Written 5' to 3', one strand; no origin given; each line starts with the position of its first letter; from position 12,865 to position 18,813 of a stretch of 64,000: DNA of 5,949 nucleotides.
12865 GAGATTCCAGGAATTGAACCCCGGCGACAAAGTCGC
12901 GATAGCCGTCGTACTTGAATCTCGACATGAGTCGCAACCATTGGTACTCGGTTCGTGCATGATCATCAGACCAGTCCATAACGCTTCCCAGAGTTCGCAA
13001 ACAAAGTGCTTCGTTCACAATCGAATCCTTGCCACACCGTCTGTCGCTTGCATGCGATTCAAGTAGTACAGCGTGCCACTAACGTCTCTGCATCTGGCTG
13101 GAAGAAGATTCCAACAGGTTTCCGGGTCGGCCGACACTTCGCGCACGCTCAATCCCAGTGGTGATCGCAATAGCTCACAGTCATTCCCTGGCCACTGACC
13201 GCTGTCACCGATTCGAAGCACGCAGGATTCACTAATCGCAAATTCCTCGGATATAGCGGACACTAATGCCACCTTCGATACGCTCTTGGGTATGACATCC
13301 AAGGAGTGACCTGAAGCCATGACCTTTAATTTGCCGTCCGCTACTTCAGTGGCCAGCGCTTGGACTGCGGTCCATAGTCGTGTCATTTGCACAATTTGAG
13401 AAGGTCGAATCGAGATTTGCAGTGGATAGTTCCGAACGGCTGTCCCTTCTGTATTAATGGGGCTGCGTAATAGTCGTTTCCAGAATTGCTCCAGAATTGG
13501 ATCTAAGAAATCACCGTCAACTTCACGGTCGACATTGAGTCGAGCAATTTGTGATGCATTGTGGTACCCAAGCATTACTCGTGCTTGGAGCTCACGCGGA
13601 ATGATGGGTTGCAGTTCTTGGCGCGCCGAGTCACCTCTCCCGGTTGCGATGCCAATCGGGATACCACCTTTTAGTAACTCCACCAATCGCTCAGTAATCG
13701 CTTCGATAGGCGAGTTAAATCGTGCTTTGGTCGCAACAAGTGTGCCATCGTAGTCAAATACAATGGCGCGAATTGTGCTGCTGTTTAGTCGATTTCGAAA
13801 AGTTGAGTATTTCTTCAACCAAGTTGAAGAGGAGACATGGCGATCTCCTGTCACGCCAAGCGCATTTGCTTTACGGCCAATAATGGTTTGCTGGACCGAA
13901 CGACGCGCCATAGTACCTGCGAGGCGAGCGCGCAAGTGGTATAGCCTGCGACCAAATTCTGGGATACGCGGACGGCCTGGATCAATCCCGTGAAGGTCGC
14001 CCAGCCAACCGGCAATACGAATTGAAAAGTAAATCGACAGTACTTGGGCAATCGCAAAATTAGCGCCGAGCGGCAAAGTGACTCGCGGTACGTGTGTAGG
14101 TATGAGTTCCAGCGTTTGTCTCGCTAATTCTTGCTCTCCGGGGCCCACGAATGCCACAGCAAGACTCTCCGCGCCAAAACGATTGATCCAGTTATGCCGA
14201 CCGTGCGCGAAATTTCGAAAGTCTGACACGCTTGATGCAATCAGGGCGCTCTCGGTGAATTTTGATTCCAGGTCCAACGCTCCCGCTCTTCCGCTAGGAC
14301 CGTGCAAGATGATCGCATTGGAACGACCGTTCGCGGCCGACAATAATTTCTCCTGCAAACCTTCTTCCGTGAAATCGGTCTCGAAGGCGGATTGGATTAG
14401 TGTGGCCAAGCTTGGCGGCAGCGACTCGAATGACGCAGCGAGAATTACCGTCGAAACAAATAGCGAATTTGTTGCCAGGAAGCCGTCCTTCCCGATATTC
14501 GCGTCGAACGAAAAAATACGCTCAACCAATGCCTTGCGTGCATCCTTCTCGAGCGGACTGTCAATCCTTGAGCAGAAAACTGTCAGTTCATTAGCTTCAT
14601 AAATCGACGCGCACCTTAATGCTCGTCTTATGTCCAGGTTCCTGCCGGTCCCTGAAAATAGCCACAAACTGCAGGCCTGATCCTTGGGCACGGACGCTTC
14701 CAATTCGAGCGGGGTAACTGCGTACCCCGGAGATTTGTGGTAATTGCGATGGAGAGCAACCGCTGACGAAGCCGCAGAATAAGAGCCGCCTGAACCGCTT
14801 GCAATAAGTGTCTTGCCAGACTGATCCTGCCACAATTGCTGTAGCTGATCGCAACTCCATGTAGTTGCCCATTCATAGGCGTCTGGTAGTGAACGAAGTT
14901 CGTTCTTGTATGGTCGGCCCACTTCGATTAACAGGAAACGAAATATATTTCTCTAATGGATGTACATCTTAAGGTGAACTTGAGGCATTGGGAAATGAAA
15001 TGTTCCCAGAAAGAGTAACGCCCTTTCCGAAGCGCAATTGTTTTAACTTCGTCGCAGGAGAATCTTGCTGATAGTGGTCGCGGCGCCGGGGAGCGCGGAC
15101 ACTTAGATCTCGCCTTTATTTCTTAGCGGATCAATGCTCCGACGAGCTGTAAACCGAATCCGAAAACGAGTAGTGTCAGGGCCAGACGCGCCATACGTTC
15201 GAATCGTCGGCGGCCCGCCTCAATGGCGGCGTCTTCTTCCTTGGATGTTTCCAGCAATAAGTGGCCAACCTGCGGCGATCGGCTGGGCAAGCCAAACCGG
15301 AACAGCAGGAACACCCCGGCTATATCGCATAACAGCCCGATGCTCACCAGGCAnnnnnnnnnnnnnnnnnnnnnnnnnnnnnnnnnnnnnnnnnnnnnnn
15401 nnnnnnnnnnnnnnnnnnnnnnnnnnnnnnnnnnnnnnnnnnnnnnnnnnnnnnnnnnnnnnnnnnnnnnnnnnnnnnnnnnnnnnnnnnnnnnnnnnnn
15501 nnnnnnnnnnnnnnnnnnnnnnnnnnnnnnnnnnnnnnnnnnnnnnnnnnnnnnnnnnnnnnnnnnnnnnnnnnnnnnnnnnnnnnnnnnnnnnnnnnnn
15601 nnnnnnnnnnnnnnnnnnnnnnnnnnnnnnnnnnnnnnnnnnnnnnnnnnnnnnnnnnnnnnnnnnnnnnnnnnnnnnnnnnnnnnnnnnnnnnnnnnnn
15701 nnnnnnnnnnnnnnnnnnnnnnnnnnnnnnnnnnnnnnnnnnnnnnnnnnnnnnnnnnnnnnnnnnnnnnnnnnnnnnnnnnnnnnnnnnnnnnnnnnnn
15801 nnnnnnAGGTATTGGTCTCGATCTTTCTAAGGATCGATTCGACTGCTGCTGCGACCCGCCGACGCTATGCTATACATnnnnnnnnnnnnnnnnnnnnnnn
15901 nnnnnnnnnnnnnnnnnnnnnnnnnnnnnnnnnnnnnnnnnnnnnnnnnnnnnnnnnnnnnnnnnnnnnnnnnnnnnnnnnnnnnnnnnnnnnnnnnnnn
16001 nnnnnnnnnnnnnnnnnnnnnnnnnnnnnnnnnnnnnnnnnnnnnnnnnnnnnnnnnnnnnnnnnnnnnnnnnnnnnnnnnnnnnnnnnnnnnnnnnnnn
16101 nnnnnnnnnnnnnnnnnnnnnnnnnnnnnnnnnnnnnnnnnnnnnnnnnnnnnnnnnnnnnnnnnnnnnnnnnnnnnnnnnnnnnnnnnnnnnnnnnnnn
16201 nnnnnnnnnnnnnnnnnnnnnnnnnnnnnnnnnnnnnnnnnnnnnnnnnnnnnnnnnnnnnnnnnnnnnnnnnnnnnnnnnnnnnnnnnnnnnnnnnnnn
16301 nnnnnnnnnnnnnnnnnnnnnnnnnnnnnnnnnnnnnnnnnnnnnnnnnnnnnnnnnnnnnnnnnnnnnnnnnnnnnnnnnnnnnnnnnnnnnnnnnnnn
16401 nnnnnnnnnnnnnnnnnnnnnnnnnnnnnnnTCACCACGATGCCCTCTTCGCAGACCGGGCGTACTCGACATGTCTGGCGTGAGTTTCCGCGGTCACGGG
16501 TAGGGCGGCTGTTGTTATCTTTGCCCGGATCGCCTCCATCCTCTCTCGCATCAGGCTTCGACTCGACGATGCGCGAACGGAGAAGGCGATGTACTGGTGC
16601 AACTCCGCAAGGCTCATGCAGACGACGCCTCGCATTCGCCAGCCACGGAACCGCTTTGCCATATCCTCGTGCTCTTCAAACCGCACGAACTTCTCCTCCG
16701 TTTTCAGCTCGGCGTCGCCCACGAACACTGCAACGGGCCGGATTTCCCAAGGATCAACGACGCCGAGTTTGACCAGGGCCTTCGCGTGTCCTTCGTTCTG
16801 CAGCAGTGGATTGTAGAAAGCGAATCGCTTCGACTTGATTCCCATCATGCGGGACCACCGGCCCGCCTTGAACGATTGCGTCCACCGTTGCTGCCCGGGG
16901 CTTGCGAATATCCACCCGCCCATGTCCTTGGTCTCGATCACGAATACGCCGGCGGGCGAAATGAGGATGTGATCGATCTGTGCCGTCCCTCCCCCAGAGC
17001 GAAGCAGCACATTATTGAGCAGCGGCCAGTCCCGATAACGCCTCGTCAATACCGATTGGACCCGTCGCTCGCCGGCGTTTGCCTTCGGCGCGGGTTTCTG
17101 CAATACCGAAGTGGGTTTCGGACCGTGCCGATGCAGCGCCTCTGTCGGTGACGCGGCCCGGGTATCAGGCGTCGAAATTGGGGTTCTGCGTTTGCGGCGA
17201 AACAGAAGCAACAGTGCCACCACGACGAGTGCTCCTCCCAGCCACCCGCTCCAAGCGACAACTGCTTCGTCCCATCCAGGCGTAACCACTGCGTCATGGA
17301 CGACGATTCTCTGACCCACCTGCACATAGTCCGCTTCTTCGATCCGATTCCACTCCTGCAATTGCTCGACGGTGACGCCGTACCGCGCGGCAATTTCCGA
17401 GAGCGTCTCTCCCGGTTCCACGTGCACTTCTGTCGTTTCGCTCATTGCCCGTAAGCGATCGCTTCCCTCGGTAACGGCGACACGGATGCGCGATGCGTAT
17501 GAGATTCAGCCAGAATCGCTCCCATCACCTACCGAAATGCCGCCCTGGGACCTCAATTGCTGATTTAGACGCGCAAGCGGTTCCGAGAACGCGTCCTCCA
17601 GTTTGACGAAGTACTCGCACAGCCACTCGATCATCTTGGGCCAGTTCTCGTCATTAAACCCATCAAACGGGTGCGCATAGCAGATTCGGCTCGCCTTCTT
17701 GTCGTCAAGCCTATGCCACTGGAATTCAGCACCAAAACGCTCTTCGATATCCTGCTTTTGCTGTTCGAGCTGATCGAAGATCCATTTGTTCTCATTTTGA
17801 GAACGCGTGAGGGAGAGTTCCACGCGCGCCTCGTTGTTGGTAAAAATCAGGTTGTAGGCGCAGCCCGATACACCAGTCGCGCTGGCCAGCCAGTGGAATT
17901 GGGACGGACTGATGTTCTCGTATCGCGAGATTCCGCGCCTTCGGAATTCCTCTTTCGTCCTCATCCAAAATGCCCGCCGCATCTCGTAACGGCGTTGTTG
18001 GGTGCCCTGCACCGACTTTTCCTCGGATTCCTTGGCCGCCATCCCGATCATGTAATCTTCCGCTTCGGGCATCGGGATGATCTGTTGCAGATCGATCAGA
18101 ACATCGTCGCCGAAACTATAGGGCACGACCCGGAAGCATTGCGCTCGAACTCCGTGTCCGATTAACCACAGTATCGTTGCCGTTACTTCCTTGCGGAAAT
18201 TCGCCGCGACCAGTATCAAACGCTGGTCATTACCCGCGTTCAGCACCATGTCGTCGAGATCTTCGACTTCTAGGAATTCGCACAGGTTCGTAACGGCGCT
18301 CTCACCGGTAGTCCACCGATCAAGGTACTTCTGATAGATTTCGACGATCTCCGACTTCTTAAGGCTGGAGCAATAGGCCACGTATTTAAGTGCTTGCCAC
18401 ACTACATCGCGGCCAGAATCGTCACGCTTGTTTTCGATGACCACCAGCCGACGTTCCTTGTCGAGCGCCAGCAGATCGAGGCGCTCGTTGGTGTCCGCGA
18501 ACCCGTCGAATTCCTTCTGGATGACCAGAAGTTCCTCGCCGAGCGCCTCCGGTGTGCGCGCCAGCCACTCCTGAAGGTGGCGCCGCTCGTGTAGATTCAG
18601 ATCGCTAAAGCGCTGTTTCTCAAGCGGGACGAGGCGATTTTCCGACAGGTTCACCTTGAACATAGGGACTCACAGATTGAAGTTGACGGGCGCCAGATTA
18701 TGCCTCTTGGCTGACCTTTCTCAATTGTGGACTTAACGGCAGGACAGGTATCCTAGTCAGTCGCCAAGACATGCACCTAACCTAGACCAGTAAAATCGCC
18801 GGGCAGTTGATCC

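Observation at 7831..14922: Five-gene translationally coupled operon (SIS-SIS-HAD / PRTase-like / P-loop NTPase / unknown / PfkB kinase): candidate undescribed phosphosugar- or nucleotide-based conflict system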

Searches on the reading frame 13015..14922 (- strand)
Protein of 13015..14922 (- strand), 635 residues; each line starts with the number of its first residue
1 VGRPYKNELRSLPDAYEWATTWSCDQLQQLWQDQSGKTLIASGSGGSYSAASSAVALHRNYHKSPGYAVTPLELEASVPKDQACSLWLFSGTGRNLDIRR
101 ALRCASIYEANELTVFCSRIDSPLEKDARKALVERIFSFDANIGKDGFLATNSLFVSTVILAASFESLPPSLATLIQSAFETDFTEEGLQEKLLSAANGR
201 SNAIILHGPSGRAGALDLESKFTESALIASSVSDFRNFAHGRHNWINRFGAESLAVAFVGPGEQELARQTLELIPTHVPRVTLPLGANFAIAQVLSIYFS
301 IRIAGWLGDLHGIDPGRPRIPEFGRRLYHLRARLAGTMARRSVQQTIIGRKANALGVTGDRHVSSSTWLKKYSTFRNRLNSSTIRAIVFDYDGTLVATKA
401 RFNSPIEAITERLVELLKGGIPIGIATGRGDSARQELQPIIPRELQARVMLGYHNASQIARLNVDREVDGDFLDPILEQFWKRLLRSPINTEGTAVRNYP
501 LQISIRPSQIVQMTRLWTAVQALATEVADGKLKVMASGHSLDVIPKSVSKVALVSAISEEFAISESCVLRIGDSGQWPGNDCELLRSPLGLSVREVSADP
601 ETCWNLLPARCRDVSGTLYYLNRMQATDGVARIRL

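Call 3: search_protein_families(library=pfam, proteins=[window:13015-14922:-], max_evalue=0.1)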
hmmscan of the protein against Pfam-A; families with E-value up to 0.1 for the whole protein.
window:13015-14922:- (635 aa): 2 families
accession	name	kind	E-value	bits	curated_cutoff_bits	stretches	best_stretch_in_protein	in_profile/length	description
PF08282.18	Hydrolase_3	-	5.8e-08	33.2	20.9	2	536-586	174-220/255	haloacid dehalogenase-like hydrolase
PF05116.19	S6PP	-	0.0006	19.9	20.3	1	387-588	5-200/247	Sucrose-6F-phosphate phosphohydrolase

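Call 4: search_protein_families(library=padloc, proteins=[window:13015-14922:-], max_evalue=0.1)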
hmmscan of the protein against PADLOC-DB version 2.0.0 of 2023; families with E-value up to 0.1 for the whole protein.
window:13015-14922:- (635 aa): 0 families

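Call 5: search_protein_families(library=ncbifam, proteins=[window:13015-14922:-], max_evalue=0.1)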
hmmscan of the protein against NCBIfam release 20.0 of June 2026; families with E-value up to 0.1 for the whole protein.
window:13015-14922:- (635 aa): 8 families
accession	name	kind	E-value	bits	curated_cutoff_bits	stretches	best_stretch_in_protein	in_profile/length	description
TIGR01484.1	HAD-SF-IIB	subfamily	4.5e-11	43.2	41.8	1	386-586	1-213/221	HAD-IIB family hydrolase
TIGR01482.1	SPP-subfamily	subfamily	1.2e-08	34.8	107.15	1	387-588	1-184/225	sucrose-phosphate phosphatase subfamily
TIGR00099.1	Cof-subfamily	subfamily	9.5e-08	31.9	137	2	387-462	2-70/256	Cof-type HAD-IIB family hydrolase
TIGR01487.1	Pglycolate_arch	equivalog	4.3e-07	30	122.75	1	519-585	117-179/215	phosphoglycolate phosphatase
NF002245.0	PRK01158.1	equivalog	1.2e-06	28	198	1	522-587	128-191/233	phosphoglycolate phosphatase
NF011071.0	PRK14501.1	equivalog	9.8e-05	20.8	634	1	363-573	472-680/729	bifunctional alpha,alpha-trehalose-phosphate synthase (UDP-forming)/trehalose-phosphatase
TIGR01485.1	SPP_plant-cyano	equivalog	0.0018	17.8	183.65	1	388-586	5-200/249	sucrose-phosphate phosphatase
TIGR01662.1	HAD-SF-IIIA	subfamily_domain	0.036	14.1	44.6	1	385-433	1-54/141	HAD-IIIA family hydrolase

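Call 31: search_solved_structures(query=A2, max_evalue=1)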
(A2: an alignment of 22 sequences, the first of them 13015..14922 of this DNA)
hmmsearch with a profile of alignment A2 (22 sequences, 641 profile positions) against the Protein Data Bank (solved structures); distinct sequences matched with E-value up to 1: 24.
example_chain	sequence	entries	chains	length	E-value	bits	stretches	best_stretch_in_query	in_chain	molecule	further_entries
1ymq_A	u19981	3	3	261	0.00024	22.6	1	393-454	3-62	sugar-phosphate phosphatase BT4131 | Putative uncharacterized protein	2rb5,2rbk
3niw_A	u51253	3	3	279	0.00088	20.8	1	391-485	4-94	Haloacid dehalogenase-like hydrolase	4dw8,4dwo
4qjb_A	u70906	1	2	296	0.0015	20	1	382-505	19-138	Haloacid dehalogenase-like hydrolase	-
2pq0_A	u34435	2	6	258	0.0022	19.5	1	395-449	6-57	Hypothetical conserved protein GK1056 | Hypothetical conserved protein, GK1056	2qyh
3r4c_A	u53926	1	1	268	0.0037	18.7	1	392-440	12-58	Hydrolase, haloacid dehalogenase-like hydrolase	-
7xhz_A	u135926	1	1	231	0.0049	18.3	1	392-443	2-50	Phosphatase, SAV2152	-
7kqa_A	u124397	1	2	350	0.0054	18.2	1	23-231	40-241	Iron dicitrate transport regulator FecR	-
1rkq_A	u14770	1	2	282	0.0076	17.7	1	392-593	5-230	Hypothetical protein yidA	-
2rar_A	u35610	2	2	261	0.0077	17.7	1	393-454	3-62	Putative uncharacterized protein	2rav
2b30_A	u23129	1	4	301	0.013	17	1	383-439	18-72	Pvivax hypothetical protein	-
8hvq_A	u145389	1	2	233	0.021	16.2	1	390-438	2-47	Cof-type HAD-IIB family hydrolase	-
4zev_A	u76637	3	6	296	0.036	15.5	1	391-505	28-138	PfHAD1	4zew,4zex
2jvf_A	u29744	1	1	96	0.091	14.1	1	492-545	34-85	de novo protein M7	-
4ex6_A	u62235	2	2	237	0.17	13.2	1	388-432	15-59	AlnB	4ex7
6u0m_C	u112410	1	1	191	0.21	12.9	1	487-567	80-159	DNA replication complex GINS protein PSF3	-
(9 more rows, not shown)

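Call 64: search_protein_families(library=pfam, alignment_id=A2, max_evalue=0.05)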
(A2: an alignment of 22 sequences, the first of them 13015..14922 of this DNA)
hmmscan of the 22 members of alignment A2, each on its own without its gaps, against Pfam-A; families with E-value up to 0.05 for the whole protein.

A. member 1, window:13015-14922:- (635 aa): 2 families
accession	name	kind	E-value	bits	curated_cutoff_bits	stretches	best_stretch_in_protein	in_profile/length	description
PF08282.18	Hydrolase_3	-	5.8e-08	33.2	20.9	2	536-586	174-220/255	haloacid dehalogenase-like hydrolase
PF05116.19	S6PP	-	0.0006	19.9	20.3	1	387-588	5-200/247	Sucrose-6F-phosphate phosphohydrolase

B. families by the number of members that match (of 22 scanned): 9 families
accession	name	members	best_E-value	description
PF08282.18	Hydrolase_3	19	1.2e-11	haloacid dehalogenase-like hydrolase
PF02358.22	Trehalose_PPase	9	5.6e-07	Trehalose-phosphatase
PF01380.27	SIS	4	2.6e-06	SIS domain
PF05116.19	S6PP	3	1.2e-06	Sucrose-6F-phosphate phosphohydrolase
PF00702.32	Hydrolase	3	0.0043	haloacid dehalogenase-like hydrolase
PF17406.7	Nrap_D5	1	0.018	Nrap protein PAP/OAS1-like domain 5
PF00392.27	GntR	1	0.02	Bacterial regulatory proteins, gntR family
PF06437.16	ISN1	1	0.021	IMP-specific 5'-nucleotidase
PF11520.13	Cren7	1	0.026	Chromatin protein Cren7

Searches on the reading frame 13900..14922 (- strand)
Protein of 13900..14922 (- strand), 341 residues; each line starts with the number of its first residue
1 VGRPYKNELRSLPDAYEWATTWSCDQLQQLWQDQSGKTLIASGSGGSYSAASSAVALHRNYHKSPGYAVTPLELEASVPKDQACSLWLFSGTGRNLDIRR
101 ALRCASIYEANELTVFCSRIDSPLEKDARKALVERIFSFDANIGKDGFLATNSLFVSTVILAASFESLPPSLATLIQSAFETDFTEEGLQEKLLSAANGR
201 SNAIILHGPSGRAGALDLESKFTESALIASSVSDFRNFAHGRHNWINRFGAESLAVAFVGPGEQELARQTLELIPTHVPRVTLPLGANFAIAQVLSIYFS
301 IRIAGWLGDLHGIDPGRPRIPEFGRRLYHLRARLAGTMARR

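Call 65: search_solved_structures(query=window:13900-14922:-, max_evalue=10, show_alignments=1)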
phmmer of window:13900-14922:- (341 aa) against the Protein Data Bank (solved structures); distinct sequences matched with E-value up to 10: 3.
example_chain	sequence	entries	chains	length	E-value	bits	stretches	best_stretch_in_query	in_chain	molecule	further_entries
1wiw_A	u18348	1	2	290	0.031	16.7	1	252-319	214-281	Glucose-6-phosphate isomerase like protein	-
8qby_G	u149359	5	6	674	0.081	15.3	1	91-230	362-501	NADH-quinone oxidoreductase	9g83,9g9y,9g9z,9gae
4rsm_A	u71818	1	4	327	0.13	14.6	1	183-247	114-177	Periplasmic binding protein/LacI transcriptional regulator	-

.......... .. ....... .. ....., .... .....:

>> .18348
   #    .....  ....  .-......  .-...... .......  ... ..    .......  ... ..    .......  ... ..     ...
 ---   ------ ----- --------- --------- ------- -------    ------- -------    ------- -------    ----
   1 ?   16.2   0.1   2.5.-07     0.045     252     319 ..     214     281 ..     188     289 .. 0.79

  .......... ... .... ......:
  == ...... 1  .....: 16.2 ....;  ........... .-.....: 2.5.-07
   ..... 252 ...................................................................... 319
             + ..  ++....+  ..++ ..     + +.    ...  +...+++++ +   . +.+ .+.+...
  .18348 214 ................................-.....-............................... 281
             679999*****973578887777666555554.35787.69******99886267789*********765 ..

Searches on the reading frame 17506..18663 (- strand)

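Call 46: search_protein_families(library=pfam, proteins=[window:17506-18663:-], max_evalue=0.001)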
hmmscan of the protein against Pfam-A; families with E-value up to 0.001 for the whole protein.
window:17506-18663:- (385 aa): 2 families
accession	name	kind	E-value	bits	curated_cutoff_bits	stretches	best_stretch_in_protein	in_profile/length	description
PF14088.11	DUF4268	-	9.3e-38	129.8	27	1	228-362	1-139/140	Domain of unknown function (DUF4268)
PF01939.22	NucS_C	-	0.00057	20.3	24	0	28-98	3-70/124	Endonuclease NucS C-terminal domain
